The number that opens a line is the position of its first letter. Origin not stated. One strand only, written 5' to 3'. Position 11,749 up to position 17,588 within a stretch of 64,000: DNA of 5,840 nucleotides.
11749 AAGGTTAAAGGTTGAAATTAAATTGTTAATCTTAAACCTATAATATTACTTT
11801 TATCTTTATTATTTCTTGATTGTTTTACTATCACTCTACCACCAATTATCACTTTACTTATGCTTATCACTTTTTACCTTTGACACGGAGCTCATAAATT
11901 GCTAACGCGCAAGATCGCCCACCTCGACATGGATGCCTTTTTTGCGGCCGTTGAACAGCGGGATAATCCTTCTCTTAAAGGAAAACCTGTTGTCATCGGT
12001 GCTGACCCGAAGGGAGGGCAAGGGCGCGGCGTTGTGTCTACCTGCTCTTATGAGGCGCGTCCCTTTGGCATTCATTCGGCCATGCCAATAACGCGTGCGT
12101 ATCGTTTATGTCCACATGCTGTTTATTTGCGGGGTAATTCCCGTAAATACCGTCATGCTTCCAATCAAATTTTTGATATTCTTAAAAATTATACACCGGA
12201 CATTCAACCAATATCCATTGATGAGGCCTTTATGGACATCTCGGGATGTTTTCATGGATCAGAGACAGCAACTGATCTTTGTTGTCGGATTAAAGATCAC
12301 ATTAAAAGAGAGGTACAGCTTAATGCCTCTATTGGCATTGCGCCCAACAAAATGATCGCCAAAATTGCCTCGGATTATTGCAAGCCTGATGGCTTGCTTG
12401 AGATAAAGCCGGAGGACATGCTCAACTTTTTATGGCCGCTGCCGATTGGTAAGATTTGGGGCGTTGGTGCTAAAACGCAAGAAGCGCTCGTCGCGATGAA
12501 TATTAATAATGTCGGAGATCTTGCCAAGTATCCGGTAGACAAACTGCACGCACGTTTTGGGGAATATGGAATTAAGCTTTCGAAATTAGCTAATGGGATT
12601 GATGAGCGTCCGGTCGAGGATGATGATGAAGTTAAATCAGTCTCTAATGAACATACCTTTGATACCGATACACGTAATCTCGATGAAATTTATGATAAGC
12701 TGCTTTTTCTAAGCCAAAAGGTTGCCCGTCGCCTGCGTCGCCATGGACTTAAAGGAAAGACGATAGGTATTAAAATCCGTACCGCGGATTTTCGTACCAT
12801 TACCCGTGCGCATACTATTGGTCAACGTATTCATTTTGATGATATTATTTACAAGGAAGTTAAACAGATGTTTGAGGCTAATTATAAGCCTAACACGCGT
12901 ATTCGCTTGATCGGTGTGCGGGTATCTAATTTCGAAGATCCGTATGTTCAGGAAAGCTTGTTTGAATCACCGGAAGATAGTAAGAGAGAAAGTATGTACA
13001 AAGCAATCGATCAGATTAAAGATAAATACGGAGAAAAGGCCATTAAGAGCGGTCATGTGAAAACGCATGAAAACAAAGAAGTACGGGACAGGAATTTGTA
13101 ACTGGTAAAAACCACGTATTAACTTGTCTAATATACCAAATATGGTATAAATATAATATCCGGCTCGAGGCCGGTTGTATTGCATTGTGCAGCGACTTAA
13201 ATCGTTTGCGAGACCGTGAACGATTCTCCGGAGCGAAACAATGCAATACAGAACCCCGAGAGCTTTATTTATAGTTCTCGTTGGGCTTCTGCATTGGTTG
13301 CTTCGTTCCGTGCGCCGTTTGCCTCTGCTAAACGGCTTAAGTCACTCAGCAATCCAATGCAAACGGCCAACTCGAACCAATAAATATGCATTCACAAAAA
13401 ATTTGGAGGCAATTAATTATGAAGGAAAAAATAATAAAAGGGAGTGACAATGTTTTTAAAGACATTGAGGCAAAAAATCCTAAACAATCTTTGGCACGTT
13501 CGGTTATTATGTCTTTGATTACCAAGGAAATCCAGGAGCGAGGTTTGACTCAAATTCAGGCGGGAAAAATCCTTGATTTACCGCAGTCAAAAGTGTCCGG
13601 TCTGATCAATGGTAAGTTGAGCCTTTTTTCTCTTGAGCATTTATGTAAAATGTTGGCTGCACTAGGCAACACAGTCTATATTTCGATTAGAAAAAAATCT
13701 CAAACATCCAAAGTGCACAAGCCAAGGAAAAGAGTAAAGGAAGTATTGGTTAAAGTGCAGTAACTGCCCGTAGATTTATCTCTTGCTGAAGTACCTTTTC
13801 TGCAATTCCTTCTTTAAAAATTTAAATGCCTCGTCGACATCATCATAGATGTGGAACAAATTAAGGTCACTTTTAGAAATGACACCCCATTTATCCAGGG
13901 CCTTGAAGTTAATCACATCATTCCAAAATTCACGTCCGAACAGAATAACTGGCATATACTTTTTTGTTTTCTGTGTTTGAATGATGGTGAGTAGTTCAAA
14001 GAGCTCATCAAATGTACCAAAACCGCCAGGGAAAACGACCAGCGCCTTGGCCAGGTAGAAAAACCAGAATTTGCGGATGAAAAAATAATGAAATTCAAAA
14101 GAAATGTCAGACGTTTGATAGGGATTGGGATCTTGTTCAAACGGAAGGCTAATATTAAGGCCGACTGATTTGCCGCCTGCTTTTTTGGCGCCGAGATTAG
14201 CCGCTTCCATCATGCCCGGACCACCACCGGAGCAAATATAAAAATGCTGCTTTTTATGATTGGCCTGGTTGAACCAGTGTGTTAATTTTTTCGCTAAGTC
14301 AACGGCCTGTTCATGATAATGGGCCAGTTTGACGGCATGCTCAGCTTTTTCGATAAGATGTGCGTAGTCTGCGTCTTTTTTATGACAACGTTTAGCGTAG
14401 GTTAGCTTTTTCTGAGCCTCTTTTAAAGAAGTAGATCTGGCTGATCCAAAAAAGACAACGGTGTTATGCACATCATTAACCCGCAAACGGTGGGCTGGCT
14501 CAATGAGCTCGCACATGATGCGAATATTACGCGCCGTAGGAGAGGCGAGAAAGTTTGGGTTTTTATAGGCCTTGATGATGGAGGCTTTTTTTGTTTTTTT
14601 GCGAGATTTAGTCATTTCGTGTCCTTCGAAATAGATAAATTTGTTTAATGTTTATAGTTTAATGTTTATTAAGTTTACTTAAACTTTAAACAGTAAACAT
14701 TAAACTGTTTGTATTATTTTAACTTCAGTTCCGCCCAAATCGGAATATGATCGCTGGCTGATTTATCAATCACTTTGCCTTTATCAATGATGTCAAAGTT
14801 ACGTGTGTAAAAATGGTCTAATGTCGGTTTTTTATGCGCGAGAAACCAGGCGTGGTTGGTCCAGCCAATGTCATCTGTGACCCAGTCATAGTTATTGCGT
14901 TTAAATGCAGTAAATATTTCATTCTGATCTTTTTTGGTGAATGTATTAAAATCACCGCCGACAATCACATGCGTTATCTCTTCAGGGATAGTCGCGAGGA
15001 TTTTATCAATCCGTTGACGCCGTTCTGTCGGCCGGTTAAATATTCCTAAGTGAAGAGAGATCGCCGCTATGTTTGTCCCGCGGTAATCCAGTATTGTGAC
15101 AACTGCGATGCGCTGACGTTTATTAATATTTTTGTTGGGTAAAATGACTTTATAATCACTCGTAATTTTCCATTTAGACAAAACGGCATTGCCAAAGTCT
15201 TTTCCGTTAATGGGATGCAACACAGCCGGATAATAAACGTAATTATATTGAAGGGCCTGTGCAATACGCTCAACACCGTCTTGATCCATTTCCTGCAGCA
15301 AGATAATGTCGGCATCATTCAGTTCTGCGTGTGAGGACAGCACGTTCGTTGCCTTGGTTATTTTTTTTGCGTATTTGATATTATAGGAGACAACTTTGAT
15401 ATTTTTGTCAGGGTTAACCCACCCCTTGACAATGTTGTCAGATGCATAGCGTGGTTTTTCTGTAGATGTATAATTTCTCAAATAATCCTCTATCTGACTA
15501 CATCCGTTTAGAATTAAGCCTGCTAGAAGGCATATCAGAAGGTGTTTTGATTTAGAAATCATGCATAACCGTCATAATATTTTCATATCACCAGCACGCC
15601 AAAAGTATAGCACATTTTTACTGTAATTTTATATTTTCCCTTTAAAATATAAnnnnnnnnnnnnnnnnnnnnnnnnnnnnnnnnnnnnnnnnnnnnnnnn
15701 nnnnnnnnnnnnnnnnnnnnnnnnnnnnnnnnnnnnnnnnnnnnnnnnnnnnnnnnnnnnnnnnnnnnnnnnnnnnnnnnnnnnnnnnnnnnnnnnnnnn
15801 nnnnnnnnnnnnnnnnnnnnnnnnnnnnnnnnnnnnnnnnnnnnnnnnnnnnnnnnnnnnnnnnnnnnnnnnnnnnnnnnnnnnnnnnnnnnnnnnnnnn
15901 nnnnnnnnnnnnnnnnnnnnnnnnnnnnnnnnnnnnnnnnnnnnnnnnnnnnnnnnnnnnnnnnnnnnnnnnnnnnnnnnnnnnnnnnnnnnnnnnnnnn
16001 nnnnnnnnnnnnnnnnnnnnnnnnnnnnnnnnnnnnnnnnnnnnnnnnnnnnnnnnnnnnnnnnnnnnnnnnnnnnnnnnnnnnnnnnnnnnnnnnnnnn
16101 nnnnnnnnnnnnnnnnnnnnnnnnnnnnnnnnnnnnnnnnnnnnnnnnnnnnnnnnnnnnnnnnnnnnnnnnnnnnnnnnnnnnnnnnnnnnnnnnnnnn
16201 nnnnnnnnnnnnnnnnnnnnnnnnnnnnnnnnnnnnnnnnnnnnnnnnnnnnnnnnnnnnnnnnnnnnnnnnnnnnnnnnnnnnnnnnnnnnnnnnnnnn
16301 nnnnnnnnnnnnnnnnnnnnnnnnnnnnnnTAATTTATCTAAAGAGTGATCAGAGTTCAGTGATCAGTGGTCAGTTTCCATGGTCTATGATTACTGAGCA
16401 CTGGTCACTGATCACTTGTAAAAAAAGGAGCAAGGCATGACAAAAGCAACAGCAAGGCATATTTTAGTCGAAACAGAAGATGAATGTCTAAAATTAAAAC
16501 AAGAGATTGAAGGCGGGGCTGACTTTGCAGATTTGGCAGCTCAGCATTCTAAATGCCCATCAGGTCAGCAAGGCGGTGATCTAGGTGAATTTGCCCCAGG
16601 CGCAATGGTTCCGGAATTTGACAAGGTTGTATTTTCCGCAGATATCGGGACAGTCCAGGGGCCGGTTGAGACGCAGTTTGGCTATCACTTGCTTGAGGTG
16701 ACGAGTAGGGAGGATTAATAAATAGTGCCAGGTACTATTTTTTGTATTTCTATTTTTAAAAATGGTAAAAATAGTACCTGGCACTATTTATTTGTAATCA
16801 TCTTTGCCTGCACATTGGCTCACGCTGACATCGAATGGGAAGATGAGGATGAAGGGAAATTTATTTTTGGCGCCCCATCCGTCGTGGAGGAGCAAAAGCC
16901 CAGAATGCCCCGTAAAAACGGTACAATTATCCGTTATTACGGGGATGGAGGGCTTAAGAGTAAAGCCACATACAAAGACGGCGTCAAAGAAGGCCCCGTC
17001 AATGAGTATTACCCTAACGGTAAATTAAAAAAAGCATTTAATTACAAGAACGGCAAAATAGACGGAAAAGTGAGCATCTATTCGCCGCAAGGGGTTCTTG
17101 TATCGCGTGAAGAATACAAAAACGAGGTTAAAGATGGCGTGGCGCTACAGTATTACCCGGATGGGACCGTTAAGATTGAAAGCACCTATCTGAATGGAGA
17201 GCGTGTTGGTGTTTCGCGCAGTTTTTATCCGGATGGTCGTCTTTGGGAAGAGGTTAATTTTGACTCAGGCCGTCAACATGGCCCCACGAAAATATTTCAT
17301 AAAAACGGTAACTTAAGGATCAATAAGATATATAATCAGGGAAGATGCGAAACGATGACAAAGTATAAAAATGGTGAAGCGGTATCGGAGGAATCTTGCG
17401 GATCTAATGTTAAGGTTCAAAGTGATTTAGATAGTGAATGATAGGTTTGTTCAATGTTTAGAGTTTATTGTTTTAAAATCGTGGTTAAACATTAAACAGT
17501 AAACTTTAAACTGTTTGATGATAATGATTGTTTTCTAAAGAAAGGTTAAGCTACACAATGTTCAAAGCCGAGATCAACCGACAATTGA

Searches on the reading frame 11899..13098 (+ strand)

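Call 61: search_protein_families(library=pfam, proteins=[window:11899-13098:+], max_evalue=0.001)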
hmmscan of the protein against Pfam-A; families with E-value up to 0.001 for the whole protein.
window:11899-13098:+ (400 aa): 5 families
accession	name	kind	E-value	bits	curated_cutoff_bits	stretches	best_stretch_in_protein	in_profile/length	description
PF00817.25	IMS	-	1.9e-51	174.3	23.2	1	9-159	1-148/148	impB/mucB/samB family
PF11799.13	IMS_C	-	6.4e-30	104.2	20.7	1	246-354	2-109/109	impB/mucB/samB family C-terminal domain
PF11798.14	IMS_HHH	-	2.5e-10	40.4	24.4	1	171-202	1-32/32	IMS family HHH motif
PF21999.2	IMS_HHH_1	-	2e-05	25.4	27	1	188-235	5-53/53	DNA polymerase-iota, thumb domain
PF21704.3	POLH-Rev1_HhH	-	0.00019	22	27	1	181-234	1-56/56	DNApol eta/Rev1, HhH motif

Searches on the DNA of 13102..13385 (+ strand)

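Call 82: search_dna_similar(query=window:13102-13385:+, collection=plasmids, mode=distant, max_rows=5)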
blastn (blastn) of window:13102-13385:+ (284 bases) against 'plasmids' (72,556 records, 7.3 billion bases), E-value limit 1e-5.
No match.

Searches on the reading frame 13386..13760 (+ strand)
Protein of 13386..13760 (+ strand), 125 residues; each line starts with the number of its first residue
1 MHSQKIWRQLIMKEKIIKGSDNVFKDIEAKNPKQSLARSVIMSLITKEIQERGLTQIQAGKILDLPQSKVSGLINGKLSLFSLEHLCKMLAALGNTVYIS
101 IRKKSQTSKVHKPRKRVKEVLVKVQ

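Call 61: search_protein_families(library=pfam, proteins=[window:13386-13760:+], max_evalue=0.001)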
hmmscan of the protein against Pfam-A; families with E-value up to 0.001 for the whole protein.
window:13386-13760:+ (125 aa): 2 families
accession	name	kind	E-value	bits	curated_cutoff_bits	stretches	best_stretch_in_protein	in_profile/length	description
PF13744.12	HTH_37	-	2.3e-21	75.8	27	1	23-102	1-80/80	Helix-turn-helix domain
PF01381.28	HTH_3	-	2.7e-05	24.5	23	1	49-94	5-49/55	Helix-turn-helix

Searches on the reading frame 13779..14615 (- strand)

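Call 61: search_protein_families(library=pfam, proteins=[window:13779-14615:-], max_evalue=0.001)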
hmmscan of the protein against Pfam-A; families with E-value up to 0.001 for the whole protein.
window:13779-14615:- (279 aa): 2 families
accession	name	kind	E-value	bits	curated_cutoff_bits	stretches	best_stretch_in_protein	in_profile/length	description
PF03641.19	Lysine_decarbox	-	3.8e-28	98.7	27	1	136-265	1-129/131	Possible lysine decarboxylase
PF18306.6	LDcluster4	-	2.7e-07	30.8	26.3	1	122-206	30-111/151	SLOG cluster4 family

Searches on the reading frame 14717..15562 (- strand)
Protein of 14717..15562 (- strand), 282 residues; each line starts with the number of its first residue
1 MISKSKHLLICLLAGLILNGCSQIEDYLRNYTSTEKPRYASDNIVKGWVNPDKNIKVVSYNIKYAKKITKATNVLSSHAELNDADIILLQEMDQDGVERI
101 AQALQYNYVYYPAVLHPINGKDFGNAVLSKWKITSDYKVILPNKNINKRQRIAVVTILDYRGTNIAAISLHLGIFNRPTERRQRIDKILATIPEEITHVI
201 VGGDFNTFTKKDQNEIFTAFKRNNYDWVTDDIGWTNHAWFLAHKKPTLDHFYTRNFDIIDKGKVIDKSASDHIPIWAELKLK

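Call 61: search_protein_families(library=pfam, proteins=[window:14717-15562:-], max_evalue=0.001)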
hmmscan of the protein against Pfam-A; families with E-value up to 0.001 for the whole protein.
window:14717-15562:- (282 aa): 2 families
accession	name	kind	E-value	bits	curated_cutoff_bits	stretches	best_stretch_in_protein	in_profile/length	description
PF03372.29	Exo_endo_phos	-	8.7e-18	65.3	24.5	1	71-272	22-225/225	Endonuclease/Exonuclease/phosphatase family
PF23226.1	Exo_endo_phos_PGAP2IP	-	0.00095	18.9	27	0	93-215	44-168/239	PGAP2IP, C-terminal nuclease-like domain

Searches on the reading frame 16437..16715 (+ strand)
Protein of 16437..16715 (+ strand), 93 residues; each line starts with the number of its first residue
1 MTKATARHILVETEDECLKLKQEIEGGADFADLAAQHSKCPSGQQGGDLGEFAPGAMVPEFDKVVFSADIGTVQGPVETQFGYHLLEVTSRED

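Call 61: search_protein_families(library=pfam, proteins=[window:16437-16715:+], max_evalue=0.001)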
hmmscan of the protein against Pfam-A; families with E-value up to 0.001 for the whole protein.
window:16437-16715:+ (93 aa): 3 families
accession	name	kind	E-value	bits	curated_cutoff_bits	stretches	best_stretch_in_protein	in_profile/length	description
PF00639.27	Rotamase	-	2.8e-22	79.9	21.7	1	12-89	17-96/97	PPIC-type PPIASE domain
PF13616.12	Rotamase_3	-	9.1e-22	78.2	22.5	1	17-91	40-115/116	PPIC-type PPIASE domain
PF13145.12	Rotamase_2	-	1.7e-07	32.5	27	1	12-92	31-109/121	PPIC-type PPIASE domain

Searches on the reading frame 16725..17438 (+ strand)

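Call 61: search_protein_families(library=pfam, proteins=[window:16725-17438:+], max_evalue=0.001)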
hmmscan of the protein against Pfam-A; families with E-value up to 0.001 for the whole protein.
window:16725-17438:+ (238 aa): 1 family
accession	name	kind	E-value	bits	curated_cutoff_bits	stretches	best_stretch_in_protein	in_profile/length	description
PF07661.19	MORN_2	-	3.5e-25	85.5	29.6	1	88-109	1-22/22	MORN repeat variant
